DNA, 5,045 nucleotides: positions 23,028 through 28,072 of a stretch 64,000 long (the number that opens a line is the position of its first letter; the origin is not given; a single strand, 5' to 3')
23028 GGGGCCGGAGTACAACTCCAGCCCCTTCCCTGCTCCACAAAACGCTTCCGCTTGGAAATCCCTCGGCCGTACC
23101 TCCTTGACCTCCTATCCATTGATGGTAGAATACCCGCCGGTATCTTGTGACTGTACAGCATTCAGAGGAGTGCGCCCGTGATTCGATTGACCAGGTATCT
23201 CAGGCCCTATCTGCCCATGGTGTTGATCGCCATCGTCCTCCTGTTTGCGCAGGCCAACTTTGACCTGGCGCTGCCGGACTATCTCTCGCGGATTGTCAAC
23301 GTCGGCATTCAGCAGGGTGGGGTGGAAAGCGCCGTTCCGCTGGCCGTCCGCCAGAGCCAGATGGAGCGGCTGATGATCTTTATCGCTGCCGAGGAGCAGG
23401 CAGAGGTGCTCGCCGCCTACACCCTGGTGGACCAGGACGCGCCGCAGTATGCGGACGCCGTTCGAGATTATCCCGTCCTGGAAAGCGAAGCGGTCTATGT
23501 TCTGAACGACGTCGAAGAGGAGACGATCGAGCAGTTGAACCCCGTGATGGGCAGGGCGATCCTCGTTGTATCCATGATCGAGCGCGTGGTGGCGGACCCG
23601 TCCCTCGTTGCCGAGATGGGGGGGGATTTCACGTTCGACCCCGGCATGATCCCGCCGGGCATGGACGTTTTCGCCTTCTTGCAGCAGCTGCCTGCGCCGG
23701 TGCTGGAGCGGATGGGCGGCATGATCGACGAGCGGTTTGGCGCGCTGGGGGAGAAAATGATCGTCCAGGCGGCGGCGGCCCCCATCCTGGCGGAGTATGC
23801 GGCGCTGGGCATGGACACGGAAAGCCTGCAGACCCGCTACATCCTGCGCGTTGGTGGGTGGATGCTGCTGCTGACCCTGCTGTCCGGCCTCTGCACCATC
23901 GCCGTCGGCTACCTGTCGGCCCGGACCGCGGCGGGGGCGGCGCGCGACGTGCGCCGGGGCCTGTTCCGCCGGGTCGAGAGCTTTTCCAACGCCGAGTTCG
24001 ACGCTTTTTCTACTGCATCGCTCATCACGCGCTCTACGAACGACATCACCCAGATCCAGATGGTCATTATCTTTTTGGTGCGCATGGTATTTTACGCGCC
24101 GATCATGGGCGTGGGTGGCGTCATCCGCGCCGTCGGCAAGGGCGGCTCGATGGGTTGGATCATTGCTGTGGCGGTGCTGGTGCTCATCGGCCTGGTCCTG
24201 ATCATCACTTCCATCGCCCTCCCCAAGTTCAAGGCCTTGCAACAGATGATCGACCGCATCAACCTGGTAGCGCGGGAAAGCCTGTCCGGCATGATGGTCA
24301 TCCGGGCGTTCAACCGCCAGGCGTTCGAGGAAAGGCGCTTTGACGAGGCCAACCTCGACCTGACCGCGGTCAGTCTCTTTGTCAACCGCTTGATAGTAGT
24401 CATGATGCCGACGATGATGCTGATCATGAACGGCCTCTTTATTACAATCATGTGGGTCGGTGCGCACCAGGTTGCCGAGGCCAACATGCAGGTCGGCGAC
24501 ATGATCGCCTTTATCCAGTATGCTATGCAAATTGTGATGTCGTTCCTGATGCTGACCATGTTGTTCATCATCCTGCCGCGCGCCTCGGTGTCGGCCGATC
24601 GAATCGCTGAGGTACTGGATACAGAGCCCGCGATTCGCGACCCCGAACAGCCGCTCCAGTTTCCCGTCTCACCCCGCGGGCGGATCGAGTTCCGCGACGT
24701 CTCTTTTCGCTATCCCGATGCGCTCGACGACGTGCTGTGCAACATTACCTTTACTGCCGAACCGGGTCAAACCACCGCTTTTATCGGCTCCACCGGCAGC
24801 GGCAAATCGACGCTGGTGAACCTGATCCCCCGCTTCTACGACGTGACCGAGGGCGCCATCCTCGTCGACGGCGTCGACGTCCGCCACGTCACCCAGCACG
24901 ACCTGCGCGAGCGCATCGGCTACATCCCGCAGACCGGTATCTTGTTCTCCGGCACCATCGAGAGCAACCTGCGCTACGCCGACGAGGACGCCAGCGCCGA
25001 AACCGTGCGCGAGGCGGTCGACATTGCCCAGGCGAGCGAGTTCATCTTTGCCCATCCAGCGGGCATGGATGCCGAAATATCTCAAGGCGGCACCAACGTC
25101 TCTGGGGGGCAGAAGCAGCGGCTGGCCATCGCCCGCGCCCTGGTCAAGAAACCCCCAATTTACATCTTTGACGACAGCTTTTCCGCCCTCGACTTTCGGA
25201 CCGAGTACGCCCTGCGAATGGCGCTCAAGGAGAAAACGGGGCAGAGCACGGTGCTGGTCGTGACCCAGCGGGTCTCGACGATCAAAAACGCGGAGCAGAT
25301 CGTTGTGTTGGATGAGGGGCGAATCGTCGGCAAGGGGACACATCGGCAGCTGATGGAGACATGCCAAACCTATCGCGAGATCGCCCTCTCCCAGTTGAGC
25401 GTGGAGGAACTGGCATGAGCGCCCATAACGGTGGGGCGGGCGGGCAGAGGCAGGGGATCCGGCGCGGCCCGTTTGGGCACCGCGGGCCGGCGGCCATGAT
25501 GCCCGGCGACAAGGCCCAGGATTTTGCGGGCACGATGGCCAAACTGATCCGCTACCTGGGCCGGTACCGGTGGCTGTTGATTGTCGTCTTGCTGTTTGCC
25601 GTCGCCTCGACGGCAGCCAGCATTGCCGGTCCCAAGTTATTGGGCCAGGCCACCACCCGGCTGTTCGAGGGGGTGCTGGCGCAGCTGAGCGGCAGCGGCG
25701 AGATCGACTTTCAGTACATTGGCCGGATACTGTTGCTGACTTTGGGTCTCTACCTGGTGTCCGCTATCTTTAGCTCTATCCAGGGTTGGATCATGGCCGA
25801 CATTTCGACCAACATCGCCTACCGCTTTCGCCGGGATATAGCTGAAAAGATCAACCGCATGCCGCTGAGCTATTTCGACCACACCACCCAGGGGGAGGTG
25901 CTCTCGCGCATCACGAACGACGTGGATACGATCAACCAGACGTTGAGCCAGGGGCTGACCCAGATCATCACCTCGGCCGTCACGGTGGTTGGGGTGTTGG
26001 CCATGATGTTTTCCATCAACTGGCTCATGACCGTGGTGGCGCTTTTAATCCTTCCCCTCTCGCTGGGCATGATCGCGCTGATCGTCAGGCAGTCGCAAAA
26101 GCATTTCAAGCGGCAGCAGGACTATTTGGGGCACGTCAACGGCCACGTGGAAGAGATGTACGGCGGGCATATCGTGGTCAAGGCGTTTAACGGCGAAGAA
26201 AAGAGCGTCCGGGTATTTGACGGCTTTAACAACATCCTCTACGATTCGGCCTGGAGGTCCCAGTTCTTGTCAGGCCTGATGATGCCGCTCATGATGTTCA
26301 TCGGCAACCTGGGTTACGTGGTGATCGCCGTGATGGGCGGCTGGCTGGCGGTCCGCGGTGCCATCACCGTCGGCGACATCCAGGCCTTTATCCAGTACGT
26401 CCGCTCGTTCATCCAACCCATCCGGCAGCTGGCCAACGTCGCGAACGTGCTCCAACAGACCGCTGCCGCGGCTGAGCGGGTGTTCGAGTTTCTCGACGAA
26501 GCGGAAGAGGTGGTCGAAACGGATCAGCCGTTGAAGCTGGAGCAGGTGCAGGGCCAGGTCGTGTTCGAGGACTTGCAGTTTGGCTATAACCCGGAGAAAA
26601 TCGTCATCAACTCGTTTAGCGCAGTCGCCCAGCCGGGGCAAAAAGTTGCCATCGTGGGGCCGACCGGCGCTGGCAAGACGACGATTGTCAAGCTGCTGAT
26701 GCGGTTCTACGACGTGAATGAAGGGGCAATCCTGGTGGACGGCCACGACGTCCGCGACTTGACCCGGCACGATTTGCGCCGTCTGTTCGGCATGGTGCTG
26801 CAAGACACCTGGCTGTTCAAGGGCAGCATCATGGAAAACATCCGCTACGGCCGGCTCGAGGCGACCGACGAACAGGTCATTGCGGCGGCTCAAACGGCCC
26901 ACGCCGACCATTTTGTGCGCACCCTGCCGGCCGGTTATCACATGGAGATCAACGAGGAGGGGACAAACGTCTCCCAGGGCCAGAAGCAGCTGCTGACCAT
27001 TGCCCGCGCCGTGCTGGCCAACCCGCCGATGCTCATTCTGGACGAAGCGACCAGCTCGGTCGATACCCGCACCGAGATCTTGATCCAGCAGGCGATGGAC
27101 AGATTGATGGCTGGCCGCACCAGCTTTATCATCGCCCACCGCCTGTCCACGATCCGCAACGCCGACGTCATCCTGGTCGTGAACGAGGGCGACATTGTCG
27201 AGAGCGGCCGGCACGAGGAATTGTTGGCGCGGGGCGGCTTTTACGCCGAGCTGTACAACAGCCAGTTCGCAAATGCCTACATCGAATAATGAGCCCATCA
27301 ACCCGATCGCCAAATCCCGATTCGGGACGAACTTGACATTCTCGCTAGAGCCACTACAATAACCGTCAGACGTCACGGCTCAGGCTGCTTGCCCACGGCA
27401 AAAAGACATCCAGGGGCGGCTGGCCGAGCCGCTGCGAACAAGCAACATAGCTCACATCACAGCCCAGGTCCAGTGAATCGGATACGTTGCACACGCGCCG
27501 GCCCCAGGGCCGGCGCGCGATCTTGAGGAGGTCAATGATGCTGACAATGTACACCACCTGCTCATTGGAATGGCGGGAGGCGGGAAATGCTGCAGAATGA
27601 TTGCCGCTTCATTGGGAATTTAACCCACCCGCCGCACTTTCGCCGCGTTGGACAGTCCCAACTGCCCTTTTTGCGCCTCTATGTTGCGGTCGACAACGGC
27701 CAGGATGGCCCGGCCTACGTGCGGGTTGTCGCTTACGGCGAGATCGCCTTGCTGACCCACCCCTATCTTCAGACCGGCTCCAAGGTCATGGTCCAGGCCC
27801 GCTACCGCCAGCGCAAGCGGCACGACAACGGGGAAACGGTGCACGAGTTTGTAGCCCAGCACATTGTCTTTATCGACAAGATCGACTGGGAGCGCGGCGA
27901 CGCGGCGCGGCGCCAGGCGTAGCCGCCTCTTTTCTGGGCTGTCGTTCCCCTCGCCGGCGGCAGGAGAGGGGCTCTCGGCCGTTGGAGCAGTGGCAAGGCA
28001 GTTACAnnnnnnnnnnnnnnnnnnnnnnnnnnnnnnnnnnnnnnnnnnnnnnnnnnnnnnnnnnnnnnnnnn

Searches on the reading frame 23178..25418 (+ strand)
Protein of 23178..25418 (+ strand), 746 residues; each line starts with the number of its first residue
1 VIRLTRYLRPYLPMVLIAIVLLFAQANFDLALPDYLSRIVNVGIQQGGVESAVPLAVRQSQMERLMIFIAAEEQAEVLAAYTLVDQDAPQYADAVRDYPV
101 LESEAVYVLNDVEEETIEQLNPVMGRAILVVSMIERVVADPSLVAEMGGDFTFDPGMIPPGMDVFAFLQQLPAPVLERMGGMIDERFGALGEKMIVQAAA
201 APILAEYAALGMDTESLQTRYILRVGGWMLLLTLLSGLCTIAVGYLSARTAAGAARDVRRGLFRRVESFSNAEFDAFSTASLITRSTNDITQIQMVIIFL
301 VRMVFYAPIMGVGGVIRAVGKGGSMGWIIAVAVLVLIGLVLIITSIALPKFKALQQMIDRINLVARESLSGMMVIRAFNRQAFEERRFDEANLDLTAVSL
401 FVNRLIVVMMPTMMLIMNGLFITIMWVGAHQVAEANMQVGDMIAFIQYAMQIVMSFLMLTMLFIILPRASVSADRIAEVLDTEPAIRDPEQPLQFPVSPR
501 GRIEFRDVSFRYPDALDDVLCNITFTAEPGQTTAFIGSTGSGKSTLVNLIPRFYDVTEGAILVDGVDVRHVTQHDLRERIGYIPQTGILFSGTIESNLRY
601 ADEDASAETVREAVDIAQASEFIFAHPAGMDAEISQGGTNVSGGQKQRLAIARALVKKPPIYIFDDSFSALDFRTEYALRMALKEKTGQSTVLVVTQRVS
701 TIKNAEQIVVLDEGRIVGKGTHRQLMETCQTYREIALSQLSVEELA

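Call 86: search_protein_families(library=pfam, proteins=[window:23178-25418:+], max_evalue=0.001)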
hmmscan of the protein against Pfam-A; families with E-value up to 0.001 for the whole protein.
window:23178-25418:+ (746 aa): 4 families
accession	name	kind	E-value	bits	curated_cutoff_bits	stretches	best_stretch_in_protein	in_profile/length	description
PF00664.28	ABC_membrane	-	2.9e-33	116.2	28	1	220-456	38-274/274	ABC transporter transmembrane region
PF00005.33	ABC_tran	-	5.4e-29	102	25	1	522-668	3-136/137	ABC transporter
PF02463.25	SMC_N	-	1.5e-08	34.8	40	1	640-710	136-210/220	RecF/RecN/SMC N terminal domain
PF03193.22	RsgA_GTPase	-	0.00088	19.6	30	0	530-564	106-140/174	RsgA GTPase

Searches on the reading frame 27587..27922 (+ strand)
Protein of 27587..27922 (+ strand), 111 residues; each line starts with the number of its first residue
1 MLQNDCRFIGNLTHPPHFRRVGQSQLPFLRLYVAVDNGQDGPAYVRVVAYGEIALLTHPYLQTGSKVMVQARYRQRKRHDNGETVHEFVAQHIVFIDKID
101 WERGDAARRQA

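Call 86: search_protein_families(library=pfam, proteins=[window:27587-27922:+], max_evalue=0.001)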
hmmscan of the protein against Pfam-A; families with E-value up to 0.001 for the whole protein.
window:27587-27922:+ (111 aa): 1 family
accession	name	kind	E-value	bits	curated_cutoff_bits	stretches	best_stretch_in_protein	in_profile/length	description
PF00436.31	SSB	-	1.2e-09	38.5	26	1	8-95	6-103/104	Single-strand binding protein family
